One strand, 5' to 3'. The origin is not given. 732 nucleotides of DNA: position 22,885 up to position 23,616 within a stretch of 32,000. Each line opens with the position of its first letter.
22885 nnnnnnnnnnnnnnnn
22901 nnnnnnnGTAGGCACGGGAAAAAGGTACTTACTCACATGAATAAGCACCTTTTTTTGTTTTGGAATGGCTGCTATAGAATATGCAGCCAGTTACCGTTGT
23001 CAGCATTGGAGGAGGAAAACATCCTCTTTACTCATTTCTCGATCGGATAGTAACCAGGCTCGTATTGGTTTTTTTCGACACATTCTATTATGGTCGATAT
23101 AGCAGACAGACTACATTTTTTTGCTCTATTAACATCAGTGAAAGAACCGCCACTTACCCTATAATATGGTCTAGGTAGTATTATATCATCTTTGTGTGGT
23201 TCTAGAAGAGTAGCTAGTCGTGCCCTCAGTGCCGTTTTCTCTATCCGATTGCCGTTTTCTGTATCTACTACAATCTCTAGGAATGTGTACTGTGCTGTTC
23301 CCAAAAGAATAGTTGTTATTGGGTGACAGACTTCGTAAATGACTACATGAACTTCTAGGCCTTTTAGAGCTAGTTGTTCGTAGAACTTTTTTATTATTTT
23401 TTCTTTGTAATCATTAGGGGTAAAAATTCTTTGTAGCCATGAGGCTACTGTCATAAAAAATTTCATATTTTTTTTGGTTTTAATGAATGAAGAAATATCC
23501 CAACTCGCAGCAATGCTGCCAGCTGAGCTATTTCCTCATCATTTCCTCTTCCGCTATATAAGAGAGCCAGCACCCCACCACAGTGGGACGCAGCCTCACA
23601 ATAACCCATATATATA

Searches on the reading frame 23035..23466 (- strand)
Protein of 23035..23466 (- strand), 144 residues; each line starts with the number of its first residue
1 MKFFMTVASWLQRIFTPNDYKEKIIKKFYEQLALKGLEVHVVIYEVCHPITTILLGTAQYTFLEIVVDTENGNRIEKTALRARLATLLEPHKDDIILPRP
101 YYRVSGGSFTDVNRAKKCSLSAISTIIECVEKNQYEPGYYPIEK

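Call 17: search_protein_families(library=pfam, proteins=[window:23035-23466:-], max_evalue=0.01)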
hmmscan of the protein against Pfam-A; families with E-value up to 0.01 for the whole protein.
window:23035-23466:- (144 aa): 0 families

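Call 52: search_protein_families(library=phrogs, proteins=[window:23035-23466:-], max_evalue=0.1)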
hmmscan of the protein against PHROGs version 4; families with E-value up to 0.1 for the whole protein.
window:23035-23466:- (144 aa): 0 families

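Call 53: search_protein_families(library=padloc, proteins=[window:23035-23466:-], max_evalue=0.1)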
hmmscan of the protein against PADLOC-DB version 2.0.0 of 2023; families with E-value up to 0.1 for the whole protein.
window:23035-23466:- (144 aa): 0 families

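Call 54: search_protein_families(library=ncbifam, proteins=[window:23035-23466:-], max_evalue=0.01)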
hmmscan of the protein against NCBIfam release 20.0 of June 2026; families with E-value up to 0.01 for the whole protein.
window:23035-23466:- (144 aa): 0 families

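Call 96: search_dna_similar(query=window:23035-23466:-, collection=phages, mode=protein, max_evalue=0.001, max_rows=5)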
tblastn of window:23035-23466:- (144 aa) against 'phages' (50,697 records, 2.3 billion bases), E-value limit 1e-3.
No match.
